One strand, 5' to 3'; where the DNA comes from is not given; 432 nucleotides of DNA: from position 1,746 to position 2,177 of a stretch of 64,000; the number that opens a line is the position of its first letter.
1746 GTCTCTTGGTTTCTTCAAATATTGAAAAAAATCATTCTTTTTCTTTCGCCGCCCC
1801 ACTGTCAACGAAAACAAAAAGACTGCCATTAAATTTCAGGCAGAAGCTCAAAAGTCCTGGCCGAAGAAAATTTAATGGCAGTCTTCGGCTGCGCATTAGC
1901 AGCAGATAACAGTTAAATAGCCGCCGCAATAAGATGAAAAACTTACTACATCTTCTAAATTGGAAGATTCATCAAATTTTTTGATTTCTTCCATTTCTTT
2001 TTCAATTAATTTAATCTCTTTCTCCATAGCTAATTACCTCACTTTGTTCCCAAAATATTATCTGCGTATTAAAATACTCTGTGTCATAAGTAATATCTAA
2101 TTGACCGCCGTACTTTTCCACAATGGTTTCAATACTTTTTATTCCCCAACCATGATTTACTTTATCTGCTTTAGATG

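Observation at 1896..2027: Unannotated 43-aa precursor with an atypical leader and a compact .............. core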

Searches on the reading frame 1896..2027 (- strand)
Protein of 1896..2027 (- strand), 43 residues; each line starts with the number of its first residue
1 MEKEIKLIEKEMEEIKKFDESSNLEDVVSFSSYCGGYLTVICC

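Call 7: search_protein_families(library=pfam, proteins=[window:1896-2027:-], max_evalue=0.01)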
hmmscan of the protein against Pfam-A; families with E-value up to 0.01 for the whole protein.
window:1896-2027:- (43 aa): 0 families

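Call 8: find_encoding_contigs(protein=window:1896-2027:-, flank=10000, max_places=8)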
Protein window:1896-2027:- (43 aa): 16 contigs read that carry it; 8 places shown.
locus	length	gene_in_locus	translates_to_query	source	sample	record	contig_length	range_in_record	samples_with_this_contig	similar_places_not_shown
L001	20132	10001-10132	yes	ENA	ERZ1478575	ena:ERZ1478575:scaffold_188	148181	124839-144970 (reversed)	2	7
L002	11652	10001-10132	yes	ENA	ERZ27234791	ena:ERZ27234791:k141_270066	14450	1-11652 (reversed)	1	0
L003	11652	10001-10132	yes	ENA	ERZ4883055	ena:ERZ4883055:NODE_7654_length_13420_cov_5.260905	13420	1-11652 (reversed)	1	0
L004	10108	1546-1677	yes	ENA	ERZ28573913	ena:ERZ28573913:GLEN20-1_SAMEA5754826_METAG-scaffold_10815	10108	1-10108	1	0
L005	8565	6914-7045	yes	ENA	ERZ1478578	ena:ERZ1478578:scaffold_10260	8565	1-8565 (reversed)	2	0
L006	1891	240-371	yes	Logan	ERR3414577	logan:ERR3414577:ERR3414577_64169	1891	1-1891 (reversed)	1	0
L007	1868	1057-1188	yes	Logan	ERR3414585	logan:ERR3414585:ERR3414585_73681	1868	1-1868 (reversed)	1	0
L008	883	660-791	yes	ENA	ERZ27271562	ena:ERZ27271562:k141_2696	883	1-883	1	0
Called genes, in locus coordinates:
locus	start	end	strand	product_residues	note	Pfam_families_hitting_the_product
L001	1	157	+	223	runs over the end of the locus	PF02463:SMC_N (weak), PF00005:ABC_tran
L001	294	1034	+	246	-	PF00072:Response_reg, PF04397:LytTR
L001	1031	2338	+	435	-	PF02518:HATPase_c, PF14501:HATPase_c_5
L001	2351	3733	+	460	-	PF02687:FtsX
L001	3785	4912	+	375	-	PF12704:MacB_PCD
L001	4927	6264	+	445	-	PF02687:FtsX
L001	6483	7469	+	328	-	-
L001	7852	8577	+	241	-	PF00072:Response_reg, PF04397:LytTR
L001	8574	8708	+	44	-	-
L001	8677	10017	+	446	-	PF14501:HATPase_c_5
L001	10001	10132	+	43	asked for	-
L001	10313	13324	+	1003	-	PF13575:DUF4135, PF05147:LANC_like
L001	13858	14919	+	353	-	PF04551:GcpE, PF26540:GcpE_C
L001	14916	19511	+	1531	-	PF14480:DNA_pol3_a_NI, PF02811:PHP, PF00929:RNase_T, PF02811:PHP, PF07733:DNA_pol3_alpha, PF17657:DNA_pol3_finger, PF14579:HHH_6 (weak)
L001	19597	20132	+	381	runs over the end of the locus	-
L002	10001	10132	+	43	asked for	-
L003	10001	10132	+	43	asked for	-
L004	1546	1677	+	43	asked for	-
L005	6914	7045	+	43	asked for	-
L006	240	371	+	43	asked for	-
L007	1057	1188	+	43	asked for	-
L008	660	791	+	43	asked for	-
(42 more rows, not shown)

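Call 9: find_homologous_proteins(query=window:1899-2027:-, max_evalue=10)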
Query seq(43 aa) (43 aa): 2 proteins with E <= 10 among 2 candidates.
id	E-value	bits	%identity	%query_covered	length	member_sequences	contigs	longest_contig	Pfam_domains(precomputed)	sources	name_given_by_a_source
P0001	1.4e-16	76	86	100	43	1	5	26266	-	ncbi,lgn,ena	-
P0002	3.3e-16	74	91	100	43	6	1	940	-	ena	-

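Call 11: find_encoding_contigs(protein=P0001, flank=10000, max_places=5)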
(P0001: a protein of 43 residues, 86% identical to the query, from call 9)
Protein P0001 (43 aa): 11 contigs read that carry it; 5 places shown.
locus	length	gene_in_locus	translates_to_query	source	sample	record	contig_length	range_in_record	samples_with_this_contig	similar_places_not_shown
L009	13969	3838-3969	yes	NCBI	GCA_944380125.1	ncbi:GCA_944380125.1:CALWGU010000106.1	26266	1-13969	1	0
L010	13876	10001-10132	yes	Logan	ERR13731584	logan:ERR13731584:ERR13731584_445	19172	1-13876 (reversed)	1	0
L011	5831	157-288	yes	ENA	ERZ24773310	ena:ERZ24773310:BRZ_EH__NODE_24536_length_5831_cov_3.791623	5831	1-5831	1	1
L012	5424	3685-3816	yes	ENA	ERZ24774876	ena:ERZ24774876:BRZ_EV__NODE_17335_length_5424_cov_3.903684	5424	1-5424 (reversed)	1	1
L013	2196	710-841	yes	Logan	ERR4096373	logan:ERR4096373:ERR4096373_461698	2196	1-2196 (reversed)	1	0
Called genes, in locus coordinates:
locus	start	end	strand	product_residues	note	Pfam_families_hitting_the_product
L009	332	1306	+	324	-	-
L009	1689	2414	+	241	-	PF00072:Response_reg, PF04397:LytTR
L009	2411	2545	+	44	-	-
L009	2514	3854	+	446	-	PF14501:HATPase_c_5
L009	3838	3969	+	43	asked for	-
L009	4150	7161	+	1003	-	PF13575:DUF4135, PF05147:LANC_like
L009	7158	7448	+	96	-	-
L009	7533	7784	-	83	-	-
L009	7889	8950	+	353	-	PF04551:GcpE, PF26540:GcpE_C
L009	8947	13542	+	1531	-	PF14480:DNA_pol3_a_NI, PF02811:PHP, PF00929:RNase_T, PF02811:PHP, PF07733:DNA_pol3_alpha, PF17657:DNA_pol3_finger, PF14579:HHH_6 (weak)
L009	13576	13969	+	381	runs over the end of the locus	-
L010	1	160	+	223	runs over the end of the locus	PF02463:SMC_N (weak), PF00005:ABC_tran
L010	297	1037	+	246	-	PF00072:Response_reg, PF04397:LytTR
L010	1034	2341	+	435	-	PF02518:HATPase_c, PF14501:HATPase_c_5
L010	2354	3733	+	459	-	PF02687:FtsX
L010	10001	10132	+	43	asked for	-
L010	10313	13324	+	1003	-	PF13575:DUF4135, PF05147:LANC_like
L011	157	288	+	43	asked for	-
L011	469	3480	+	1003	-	PF13575:DUF4135, PF05147:LANC_like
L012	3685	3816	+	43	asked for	-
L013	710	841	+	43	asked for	-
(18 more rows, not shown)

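Call 15: find_related_loci(query=L001:10313-13321:+, collection=genome_contigs, flank=6000)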
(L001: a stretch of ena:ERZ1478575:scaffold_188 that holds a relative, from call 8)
Query L001:10313-13321:+ (1003 aa) in genome_contigs; peptide patterns used: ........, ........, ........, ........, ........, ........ (x = any residue, [..] = any of these).
6 stretches matched a pattern; 1 encode a relative of the query (tblastn E <= 1e-3); 1 distinct loci.
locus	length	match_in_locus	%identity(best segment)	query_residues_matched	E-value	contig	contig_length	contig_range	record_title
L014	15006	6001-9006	77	1-1002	0e+0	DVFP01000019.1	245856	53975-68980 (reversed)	MAG TPA_asm: Candidatus Scybalocola faecavium isolate CHK196-3395 CHK196__C129734_L245856_ERR3414591, whole genome shotg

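Call 18: search_protein_families(library=ncbifam, proteins=[window:1899-2027:-, L001:10313-13321:+], max_evalue=10)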
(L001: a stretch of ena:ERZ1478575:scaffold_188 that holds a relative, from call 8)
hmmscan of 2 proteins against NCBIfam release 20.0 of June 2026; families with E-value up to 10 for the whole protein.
seq(43 aa): 0 families

L001:10313-13321:+ (1003 aa): 3 families
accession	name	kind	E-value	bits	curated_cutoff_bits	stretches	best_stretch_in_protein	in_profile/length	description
TIGR03897.1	lanti_2_LanM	subfamily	2.8e-216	720.4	304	1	71-990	2-931/932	type 2 lanthipeptide synthetase LanM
NF038151.1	lanthi_synth_III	equivalog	6.4e-14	51.3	575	3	751-914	598-752/833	class III lanthionine synthetase LanKC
NF038150.1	lanthi_synth_IV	equivalog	8.2e-12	44.3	650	1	650-937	501-778/851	class IV lanthionine synthetase LanL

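Call 24: find_related_loci(query=A1, collection=metagenome_contigs, flank=4000)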
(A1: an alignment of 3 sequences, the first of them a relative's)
Query A1 (1003 aa) in metagenome_contigs; peptide patterns used: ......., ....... (x = any residue, [..] = any of these).
425 stretches matched a pattern, but none encodes a relative of the query by tblastn (E <= 1e-3).

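Call 51: search_solved_structures(query=L001:10313-13321:+, show_alignments=1, max_evalue=0.00001)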
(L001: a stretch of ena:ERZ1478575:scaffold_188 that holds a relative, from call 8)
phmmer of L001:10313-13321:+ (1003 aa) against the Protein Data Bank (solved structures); distinct sequences matched with E-value up to 0.00001: 3.
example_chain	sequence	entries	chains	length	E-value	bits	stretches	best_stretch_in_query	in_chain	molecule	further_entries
6st5_A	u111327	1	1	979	2e-79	270.8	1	95-1000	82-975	LicM2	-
5dzt_A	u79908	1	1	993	1.4e-52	182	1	101-797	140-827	CylM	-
8d0v_A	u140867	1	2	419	7.1e-06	27.4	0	827-938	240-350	Glutathione S-transferase LANCL1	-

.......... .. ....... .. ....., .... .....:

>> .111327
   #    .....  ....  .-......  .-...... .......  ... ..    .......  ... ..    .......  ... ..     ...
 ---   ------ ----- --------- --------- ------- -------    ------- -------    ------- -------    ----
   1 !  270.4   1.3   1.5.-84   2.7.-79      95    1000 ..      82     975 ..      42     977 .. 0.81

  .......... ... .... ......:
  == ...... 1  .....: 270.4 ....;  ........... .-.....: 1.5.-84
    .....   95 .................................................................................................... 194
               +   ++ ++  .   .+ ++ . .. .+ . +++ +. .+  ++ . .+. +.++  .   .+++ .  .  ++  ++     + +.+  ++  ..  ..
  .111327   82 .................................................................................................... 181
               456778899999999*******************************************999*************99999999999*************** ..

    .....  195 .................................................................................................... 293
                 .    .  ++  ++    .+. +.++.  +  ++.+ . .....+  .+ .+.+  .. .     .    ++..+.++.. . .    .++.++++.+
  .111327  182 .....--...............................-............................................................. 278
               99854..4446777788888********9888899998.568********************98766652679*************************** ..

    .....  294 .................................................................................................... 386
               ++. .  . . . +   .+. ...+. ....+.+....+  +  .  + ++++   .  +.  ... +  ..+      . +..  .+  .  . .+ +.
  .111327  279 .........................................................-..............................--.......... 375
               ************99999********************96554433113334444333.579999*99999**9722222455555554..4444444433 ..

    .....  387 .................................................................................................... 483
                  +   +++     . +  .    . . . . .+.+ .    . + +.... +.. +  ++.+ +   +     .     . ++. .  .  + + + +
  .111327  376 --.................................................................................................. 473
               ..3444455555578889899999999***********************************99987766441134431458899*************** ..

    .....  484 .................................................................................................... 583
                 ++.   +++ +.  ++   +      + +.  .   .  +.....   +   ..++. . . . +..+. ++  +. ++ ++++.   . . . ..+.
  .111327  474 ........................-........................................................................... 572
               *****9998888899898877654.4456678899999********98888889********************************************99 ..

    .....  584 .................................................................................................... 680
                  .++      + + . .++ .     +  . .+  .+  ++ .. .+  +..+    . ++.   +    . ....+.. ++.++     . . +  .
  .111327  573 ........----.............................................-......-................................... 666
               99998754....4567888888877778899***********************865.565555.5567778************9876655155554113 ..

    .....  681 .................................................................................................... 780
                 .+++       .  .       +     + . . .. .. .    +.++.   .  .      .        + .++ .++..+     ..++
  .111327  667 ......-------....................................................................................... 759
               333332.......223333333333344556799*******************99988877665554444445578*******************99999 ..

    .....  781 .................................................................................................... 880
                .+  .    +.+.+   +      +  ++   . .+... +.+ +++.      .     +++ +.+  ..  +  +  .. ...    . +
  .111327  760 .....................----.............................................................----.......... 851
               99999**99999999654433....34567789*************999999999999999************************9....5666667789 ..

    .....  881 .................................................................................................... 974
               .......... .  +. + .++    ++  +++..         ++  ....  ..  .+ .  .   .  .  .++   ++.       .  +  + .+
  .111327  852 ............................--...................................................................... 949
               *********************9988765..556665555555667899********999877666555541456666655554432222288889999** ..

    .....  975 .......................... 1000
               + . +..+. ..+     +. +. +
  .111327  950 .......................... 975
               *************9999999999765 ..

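Call 75: search_solved_structures(query=A3, max_evalue=10, show_alignments=2)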
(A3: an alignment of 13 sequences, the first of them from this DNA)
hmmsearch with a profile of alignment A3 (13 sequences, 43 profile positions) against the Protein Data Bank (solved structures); distinct sequences matched with E-value up to 10: 6.
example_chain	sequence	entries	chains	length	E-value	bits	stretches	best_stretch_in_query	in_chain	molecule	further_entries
4pl8_H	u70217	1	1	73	0.77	13.5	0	12-22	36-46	Thymosin beta-4,Protein cordon-bleu,Thymosin beta-4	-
6q5p_A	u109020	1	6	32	0.87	13.3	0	4-17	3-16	CC-Hex*-II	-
4h7r_A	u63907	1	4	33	0.99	13.1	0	3-15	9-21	CC-Hex-II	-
6q5n_A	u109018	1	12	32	1.2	12.9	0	4-17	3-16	CC-Hex*-L24Nle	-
3r3k_A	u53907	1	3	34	1.9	12.2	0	3-14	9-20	CChex-Phi22 helix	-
4h8f_A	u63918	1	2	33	2.3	12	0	3-15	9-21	CC-Hex-II-Phi22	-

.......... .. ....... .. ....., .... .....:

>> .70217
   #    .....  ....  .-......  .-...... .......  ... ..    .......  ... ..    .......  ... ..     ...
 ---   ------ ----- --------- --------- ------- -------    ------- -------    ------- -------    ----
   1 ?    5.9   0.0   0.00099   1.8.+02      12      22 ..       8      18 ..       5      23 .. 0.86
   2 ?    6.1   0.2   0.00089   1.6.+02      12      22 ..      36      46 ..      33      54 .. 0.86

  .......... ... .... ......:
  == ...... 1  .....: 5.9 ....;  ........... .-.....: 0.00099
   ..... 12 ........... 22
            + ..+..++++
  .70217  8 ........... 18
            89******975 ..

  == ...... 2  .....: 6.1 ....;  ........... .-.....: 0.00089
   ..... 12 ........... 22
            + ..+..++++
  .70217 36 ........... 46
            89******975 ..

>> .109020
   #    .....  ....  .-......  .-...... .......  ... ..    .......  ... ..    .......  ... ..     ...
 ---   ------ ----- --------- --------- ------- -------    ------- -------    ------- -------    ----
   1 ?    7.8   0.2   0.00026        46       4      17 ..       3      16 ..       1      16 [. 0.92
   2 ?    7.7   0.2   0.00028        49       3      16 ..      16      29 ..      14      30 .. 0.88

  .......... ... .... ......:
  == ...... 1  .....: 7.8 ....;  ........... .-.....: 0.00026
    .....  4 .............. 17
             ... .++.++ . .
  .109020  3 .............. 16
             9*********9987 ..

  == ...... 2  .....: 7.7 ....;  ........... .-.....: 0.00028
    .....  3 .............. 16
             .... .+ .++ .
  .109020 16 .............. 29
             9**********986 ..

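Call 81: search_protein_representatives(alignment_id=A4)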
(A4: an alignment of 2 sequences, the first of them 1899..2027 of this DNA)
Query: 2 sequences, 43 profile positions. Proteins with E-value up to 0.001 (for the whole library): 20; up to 1e-10: 4; up to 1e-30: 0. The best 20 are listed.
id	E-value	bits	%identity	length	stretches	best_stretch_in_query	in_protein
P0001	4.6e-28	113.1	-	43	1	1-43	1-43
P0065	7.1e-15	70.9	-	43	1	1-43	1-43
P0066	6.2e-13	64.7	-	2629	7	16-37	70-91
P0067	6.7e-12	61.4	-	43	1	1-43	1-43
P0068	2.1e-09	53.3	-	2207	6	23-36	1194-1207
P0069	5.6e-09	52.0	-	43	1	1-43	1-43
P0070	7.8e-08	48.3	-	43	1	1-43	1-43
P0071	1.0e-05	41.6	-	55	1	9-43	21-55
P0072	6.2e-05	39.1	-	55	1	10-43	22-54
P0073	7.1e-05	38.9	-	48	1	9-43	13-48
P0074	1.3e-04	38.0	-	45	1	6-43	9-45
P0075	1.4e-04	38.0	-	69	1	10-43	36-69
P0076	1.6e-04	37.7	-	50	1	11-43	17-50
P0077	1.7e-04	37.6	-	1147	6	16-33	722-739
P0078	1.9e-04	37.5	-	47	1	5-43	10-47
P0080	7.2e-04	35.6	-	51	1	8-43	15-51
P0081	7.5e-04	35.6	-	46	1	8-43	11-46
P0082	7.9e-04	35.5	-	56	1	10-43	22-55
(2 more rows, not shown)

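Call 83: list_cluster_members(proteins=[P0065, P0070, P0071, P0072, P0073, P0075, P0078, P0080, P0081, P0082])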
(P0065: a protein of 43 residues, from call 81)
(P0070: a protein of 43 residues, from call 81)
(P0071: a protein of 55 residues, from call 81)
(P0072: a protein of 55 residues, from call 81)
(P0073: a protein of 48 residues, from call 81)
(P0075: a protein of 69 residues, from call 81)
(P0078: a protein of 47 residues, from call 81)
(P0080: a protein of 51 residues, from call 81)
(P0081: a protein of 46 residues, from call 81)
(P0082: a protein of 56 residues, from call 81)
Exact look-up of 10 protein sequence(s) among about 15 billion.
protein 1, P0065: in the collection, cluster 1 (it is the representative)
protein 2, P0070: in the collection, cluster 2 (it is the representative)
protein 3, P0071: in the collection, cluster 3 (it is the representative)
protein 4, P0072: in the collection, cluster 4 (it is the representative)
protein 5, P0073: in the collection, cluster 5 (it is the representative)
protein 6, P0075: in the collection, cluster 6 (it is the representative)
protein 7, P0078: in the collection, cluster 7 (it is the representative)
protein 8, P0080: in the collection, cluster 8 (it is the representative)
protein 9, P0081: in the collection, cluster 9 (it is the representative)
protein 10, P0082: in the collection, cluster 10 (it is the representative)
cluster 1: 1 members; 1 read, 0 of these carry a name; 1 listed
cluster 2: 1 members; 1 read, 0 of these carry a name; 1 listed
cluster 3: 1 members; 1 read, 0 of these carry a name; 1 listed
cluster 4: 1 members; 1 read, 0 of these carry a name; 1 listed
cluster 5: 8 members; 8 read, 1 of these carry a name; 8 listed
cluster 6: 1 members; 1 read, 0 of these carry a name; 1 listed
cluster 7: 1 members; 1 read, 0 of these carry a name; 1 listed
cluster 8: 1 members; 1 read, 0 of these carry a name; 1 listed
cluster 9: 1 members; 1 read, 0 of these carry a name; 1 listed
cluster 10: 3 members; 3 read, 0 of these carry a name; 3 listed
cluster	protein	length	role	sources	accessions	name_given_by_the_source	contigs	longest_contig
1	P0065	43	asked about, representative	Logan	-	-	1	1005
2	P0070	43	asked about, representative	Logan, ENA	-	-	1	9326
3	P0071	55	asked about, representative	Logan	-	-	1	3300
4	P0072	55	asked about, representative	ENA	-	-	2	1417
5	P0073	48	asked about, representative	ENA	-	-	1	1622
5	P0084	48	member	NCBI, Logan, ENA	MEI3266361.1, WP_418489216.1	hypothetical protein [Frisingicoccus sp.]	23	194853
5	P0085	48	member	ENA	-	-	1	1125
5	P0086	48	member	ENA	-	-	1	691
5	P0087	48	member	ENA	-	-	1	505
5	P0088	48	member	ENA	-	-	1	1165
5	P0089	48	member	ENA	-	-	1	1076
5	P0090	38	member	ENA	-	-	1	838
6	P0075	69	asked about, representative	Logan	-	-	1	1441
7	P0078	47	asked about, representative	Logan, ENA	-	-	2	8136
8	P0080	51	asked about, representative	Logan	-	-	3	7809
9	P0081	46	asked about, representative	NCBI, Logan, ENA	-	-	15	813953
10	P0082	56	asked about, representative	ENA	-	-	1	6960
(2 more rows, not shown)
